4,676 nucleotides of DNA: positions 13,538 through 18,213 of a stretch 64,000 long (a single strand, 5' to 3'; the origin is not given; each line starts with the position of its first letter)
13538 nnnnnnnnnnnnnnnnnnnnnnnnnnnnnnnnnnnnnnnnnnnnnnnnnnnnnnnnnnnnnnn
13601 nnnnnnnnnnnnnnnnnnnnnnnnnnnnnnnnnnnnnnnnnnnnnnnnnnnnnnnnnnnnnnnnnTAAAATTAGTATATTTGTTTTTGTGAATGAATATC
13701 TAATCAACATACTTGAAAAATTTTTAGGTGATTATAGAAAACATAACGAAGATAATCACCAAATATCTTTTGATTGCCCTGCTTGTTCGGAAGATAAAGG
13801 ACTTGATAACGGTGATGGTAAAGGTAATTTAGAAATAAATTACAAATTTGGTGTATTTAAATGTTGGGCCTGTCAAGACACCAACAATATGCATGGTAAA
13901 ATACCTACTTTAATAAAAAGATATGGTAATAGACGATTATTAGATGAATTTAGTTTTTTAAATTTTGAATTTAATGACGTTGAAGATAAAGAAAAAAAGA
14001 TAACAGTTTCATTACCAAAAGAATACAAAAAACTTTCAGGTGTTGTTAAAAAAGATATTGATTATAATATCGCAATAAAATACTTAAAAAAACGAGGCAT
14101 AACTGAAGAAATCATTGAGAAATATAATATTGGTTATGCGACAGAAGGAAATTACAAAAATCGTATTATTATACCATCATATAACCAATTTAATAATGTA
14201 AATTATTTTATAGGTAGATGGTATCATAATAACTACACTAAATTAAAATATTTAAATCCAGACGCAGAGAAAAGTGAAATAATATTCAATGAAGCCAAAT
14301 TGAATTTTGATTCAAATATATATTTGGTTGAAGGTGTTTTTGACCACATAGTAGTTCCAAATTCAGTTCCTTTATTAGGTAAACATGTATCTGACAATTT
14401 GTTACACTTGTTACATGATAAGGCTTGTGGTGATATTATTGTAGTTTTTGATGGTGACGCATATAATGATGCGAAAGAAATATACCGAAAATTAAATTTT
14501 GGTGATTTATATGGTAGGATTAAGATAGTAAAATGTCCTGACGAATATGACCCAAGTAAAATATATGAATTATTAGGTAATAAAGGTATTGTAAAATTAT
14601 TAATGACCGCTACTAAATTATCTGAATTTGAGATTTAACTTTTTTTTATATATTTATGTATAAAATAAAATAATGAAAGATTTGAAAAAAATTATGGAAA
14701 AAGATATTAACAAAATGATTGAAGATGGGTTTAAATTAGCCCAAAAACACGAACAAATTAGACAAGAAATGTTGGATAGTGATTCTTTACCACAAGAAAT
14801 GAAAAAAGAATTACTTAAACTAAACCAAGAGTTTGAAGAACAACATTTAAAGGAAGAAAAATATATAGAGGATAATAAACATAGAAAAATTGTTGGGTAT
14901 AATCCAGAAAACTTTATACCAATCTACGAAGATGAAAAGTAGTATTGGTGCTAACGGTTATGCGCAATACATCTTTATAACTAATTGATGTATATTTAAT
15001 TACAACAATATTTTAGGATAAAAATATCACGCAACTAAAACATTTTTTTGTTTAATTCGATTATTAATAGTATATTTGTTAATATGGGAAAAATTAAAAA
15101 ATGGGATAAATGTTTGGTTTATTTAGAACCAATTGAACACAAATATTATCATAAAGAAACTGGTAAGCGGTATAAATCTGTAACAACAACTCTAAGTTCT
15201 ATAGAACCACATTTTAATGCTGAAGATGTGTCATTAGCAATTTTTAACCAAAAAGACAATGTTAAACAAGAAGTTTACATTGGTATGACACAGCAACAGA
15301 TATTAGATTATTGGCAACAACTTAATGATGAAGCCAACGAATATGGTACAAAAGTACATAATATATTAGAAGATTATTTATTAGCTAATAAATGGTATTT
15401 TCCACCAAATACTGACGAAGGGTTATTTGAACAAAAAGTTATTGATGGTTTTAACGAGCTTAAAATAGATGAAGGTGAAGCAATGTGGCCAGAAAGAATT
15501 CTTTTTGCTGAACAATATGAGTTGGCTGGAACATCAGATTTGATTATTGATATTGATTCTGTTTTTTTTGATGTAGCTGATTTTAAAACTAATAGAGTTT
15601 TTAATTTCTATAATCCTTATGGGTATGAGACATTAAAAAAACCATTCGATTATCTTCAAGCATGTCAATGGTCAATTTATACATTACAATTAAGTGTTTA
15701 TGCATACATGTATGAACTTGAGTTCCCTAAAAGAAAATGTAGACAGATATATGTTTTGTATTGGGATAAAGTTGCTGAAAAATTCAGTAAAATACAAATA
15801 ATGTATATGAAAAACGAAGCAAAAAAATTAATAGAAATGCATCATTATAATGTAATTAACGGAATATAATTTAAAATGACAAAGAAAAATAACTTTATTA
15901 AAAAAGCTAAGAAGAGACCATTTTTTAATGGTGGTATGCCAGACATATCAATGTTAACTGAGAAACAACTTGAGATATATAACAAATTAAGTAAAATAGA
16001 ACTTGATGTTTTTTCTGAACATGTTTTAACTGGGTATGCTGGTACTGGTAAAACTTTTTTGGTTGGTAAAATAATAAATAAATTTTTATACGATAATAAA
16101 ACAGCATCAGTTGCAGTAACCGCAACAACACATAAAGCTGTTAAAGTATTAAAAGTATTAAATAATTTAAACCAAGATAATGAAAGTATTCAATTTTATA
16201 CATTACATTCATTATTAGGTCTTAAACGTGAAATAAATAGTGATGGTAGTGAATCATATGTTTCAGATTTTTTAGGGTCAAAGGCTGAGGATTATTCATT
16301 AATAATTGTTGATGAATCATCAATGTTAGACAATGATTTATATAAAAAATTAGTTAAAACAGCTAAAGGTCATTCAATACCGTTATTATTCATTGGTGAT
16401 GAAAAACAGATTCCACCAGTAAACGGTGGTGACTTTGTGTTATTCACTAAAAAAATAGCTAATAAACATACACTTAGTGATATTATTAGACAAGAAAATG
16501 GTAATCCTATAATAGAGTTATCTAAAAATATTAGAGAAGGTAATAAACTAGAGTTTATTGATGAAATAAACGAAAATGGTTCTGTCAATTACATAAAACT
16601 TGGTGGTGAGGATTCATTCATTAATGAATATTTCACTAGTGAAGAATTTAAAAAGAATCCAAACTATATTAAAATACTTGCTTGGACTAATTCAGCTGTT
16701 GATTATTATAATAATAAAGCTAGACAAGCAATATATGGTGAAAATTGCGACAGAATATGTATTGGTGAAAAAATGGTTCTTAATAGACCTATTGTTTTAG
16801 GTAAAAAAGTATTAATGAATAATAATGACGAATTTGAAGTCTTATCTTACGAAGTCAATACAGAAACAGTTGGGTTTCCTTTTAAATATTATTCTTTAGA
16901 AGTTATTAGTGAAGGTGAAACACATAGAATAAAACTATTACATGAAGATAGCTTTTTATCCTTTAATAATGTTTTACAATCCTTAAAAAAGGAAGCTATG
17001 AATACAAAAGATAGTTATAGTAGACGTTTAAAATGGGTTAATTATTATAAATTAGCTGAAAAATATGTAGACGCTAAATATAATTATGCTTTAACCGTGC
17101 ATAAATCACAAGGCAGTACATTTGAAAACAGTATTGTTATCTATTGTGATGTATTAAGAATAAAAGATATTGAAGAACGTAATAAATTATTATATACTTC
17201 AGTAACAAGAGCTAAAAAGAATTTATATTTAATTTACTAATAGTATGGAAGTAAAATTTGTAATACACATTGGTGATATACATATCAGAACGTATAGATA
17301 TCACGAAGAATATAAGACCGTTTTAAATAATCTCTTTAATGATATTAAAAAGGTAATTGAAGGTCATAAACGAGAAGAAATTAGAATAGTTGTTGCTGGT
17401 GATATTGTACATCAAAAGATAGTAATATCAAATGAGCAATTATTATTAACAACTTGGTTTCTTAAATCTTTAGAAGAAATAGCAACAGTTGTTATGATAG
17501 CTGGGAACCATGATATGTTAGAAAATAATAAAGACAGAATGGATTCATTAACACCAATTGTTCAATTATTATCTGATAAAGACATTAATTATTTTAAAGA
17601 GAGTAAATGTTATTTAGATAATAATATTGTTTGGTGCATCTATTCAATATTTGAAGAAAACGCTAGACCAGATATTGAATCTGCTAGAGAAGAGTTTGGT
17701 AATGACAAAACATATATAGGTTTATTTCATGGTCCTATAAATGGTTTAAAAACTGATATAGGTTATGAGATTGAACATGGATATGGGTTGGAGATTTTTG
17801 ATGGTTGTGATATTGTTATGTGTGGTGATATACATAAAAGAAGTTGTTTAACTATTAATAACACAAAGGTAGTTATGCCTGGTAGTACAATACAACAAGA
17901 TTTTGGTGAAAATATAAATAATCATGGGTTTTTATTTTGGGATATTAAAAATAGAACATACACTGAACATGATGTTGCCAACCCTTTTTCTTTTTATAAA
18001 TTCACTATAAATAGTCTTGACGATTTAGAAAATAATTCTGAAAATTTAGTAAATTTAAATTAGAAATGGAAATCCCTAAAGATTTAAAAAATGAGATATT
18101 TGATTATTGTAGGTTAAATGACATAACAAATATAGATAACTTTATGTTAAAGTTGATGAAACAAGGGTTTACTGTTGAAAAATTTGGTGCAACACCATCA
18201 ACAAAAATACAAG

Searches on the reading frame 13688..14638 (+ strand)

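Call 61: search_protein_families(library=pfam, proteins=[window:13688-14638:+], max_evalue=0.001)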
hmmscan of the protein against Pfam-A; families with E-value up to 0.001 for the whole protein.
window:13688-14638:+ (316 aa): 1 family
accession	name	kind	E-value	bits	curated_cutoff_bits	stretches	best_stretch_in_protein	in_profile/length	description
PF08275.17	DNAG_N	-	9e-09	35.9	26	1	128-154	13-39/128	DNA primase catalytic core, N-terminal domain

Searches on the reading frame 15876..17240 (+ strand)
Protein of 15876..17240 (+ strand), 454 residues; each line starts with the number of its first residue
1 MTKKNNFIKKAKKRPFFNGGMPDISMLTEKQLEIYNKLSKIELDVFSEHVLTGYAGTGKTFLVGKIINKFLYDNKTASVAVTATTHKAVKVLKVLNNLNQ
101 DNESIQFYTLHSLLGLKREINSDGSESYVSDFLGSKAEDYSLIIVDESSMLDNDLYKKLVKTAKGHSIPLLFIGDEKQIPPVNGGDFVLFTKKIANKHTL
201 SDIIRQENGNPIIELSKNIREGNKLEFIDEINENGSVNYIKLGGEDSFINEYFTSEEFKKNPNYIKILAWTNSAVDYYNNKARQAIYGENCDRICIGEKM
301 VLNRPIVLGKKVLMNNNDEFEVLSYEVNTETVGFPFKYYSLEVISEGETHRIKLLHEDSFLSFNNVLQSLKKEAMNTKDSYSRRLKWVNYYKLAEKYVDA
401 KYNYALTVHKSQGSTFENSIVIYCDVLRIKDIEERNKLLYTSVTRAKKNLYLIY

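Call 62: search_protein_families(library=pfam, proteins=[window:15876-17240:+], max_evalue=0.001)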
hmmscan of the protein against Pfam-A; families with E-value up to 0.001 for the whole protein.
window:15876-17240:+ (454 aa): 7 families
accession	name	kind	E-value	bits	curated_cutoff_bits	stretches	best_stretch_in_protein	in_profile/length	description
PF13604.12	AAA_30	-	8.7e-28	97.8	27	1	49-238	21-187/191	AAA domain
PF13245.12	AAA_19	-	9.4e-20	71.6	25.1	1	50-182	15-132/134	AAA domain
PF13538.12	UvrD_C_2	-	4.2e-12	46.2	27.4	1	404-453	3-52/52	UvrD-like helicase C-terminal domain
PF01443.25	Viral_helicase1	-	1.9e-10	41.4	21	1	393-452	178-226/228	Viral superfamily 1 RNA helicase core domain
PF05970.20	PIF1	-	8.9e-09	35.7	25.9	1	26-183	1-156/223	PIF1-like helicase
PF05127.21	NAT10_TcmA_helicase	-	1.1e-06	29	22.7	1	50-163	1-113/176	RNA cytidine acetyltransferase NAT10/TcmA, helicase domain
PF13401.12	AAA_22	-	2.1e-06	28.5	27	1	50-176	9-124/130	AAA domain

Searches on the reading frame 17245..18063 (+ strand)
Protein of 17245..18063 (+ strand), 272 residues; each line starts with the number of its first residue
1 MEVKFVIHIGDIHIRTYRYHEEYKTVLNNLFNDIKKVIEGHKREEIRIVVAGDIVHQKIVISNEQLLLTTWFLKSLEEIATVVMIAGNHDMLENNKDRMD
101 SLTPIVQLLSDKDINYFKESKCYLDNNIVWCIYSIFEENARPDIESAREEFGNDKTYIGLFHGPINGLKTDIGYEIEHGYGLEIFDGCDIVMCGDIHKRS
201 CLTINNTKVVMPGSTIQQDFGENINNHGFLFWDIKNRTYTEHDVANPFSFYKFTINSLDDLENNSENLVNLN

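Call 62: search_protein_families(library=pfam, proteins=[window:17245-18063:+], max_evalue=0.001)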
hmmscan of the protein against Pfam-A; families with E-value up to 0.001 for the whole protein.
window:17245-18063:+ (272 aa): 2 families
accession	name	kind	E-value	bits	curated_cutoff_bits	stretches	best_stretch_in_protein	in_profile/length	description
PF00149.33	Metallophos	-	4.8e-11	43.9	21.5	1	6-198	3-190/191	Calcineurin-like phosphoesterase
PF12850.12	Metallophos_2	-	1.9e-09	38.1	27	1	6-224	3-144/154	Calcineurin-like phosphoesterase superfamily domain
